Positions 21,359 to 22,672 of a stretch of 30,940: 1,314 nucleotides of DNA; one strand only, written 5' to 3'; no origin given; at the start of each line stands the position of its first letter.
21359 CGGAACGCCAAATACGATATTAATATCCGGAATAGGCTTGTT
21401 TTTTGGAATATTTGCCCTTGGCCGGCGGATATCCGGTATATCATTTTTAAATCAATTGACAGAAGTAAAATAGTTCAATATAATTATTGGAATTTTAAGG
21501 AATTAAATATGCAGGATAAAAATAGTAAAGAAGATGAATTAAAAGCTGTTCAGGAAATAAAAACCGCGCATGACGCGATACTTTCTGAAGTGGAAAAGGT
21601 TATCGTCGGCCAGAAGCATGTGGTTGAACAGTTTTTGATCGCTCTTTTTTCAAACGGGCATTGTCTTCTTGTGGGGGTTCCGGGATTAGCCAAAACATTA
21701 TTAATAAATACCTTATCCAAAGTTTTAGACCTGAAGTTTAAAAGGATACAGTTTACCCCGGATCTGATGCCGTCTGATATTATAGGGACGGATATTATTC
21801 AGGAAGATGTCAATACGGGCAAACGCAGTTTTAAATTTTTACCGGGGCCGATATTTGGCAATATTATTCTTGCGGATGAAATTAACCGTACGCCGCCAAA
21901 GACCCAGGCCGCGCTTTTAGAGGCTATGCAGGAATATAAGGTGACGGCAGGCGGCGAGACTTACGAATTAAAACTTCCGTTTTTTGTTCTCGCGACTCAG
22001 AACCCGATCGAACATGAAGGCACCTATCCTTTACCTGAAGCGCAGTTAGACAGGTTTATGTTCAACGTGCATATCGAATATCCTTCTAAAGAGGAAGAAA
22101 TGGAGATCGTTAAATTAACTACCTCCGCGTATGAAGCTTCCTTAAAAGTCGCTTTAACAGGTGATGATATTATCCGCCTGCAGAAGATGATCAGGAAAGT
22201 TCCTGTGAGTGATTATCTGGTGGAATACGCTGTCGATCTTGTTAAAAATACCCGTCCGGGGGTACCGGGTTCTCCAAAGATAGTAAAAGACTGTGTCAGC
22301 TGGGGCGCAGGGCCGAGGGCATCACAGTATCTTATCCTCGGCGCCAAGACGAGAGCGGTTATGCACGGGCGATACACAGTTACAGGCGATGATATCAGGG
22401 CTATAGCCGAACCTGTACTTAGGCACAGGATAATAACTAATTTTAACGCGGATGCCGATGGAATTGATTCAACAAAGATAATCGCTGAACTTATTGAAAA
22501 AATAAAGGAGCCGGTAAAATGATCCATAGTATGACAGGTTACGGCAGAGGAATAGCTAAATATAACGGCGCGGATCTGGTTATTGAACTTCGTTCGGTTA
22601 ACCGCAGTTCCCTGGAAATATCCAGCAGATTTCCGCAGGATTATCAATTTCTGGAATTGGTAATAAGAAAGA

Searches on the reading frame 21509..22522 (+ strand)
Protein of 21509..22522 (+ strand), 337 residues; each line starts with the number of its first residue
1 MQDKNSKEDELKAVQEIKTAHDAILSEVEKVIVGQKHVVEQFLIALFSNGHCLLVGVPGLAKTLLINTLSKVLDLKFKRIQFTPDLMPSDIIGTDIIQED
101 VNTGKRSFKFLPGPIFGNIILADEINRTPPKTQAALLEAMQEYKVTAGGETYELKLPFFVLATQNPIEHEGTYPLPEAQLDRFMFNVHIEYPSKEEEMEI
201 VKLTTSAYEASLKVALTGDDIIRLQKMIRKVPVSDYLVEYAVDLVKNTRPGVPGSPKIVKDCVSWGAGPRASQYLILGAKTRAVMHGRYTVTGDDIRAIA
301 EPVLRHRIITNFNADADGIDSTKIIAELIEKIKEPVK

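Call 37: list_cluster_members(proteins=[window:21509-22522:+, window:19230-19985:+, window:23387-23977:+, window:16961-17707:+, window:14730-15551:-, window:481-1251:-])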
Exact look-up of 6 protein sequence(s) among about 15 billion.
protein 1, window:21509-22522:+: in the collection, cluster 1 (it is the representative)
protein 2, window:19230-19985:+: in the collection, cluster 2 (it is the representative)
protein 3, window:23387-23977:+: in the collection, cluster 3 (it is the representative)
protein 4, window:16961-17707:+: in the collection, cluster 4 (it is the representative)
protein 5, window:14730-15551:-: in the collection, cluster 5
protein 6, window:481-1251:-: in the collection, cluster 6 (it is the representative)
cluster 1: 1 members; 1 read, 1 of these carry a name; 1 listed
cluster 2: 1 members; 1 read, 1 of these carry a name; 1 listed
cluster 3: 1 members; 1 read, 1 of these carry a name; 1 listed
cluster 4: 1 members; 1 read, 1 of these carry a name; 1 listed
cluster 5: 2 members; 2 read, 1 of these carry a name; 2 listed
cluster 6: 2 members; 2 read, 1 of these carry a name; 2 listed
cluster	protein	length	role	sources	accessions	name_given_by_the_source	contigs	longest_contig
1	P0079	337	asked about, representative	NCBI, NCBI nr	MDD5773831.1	MAG: MoxR family ATPase [bacterium] | MoxR family ATPase [bacterium]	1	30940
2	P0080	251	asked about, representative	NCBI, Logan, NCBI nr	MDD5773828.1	MAG: amino acid ABC transporter ATP-binding protein [bacterium] | amino acid ABC transporter ATP-binding protein [bacterium]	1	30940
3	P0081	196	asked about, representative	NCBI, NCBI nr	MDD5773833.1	MAG: guanylate kinase [bacterium] | guanylate kinase [bacterium]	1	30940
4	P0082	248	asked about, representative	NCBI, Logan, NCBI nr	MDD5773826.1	MAG: SPFH domain-containing protein [bacterium] | SPFH domain-containing protein [bacterium]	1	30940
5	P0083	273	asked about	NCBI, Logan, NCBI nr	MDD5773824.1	MAG: nucleoside triphosphate pyrophosphohydrolase [bacterium] | nucleoside triphosphate pyrophosphohydrolase [bacterium]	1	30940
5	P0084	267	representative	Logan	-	-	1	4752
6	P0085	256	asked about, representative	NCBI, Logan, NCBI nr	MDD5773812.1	MAG: ATP-binding protein [bacterium] | ATP-binding protein [bacterium]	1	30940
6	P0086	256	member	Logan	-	-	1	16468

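Call 38: find_related_loci(query=window:21509-22522:+, collection=genome_contigs, flank=3000)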
Query window:21509-22522:+ (337 aa) in genome_contigs; peptide patterns used: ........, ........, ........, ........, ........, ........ (x = any residue, [..] = any of these).
600 stretches matched a pattern (row limit reached: there are more); 100 encode a relative of the query (tblastn E <= 1e-3); the best 80 are kept; 80 distinct loci.
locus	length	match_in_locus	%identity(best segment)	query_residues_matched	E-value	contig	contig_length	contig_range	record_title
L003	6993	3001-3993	69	5-335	1e-159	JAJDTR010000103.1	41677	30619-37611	MAG: Candidatus Poribacteria bacterium isolate jk18x1bzbins.36 k141_886860, whole genome shotgun sequence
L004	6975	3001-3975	65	3-329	3e-146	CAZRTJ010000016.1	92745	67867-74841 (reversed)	MAG TPA_asm: uncultured Bacteroidota bacterium isolate binchicken_co16_206 genome assembly, contig: NODE_403_length_9274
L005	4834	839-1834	62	4-335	3e-145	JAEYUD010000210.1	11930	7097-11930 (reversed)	MAG: Bacteroidetes bacterium isolate OH_CBlB_156 k127_1886102, whole genome shotgun sequence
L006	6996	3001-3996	62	4-335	7e-145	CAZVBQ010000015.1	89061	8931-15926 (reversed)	MAG TPA_asm: uncultured Ignavibacteriaceae bacterium isolate binchicken_co20_425 genome assembly, contig: NODE_685_lengt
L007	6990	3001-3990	62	3-332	2e-142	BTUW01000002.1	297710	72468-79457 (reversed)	MAG: Chlorobiota bacterium AMX-MBFR-49 DNA, sequence02, whole genome shotgun sequence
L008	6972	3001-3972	62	9-332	2e-141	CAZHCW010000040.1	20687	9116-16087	MAG TPA_asm: uncultured Ignavibacteriaceae bacterium isolate binchicken_co269_63 genome assembly, contig: NODE_2317_leng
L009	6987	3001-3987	62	5-332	3e-138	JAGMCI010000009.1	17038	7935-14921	MAG: candidate division WOR-3 bacterium isolate RS_16_8 ZL425.bin.8.fa_9, whole genome shotgun sequence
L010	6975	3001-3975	63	6-330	4e-136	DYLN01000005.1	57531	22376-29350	MAG TPA_asm: Melioribacter roseus isolate SulCav_AS07-7_2_36_23 SulCav_AS07_7_434_length_57531_cov_12_822326, whole geno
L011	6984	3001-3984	60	6-333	5e-135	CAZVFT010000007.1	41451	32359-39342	MAG TPA_asm: uncultured bacterium isolate SRP077602_co10_428 genome assembly, contig: NODE_2826_length_41451_cov_45.9954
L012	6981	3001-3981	60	4-331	9e-135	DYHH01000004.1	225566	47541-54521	MAG TPA_asm: Melioribacter roseus isolate BE2012_2_34_37 Afr_mines_BE2012_20_length_225566_cov_15_631167, whole genome s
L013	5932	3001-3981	61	4-331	1e-134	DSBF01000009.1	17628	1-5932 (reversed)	MAG TPA_asm: Ignavibacteria bacterium isolate SpSt-1166 Ga0129302_1001450, whole genome shotgun sequence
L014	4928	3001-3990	59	1-330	5e-134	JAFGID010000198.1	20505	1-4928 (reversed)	MAG: Ignavibacteriales bacterium isolate Zod_Metabat.179 k87_5962807, whole genome shotgun sequence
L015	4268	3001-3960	61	9-328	7e-134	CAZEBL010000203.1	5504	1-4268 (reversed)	MAG TPA_asm: uncultured Melioribacter sp. isolate binchicken_co274_179 genome assembly, contig: NODE_34773_length_5504_c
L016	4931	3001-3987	59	1-329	8e-133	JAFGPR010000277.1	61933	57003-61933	MAG: Ignavibacteriales bacterium isolate Zod_Metabat.701 k87_11509492, whole genome shotgun sequence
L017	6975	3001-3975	60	10-334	6e-133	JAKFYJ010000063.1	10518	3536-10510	MAG: Elusimicrobia bacterium isolate ND5_Bin_57 ND5_0005819, whole genome shotgun sequence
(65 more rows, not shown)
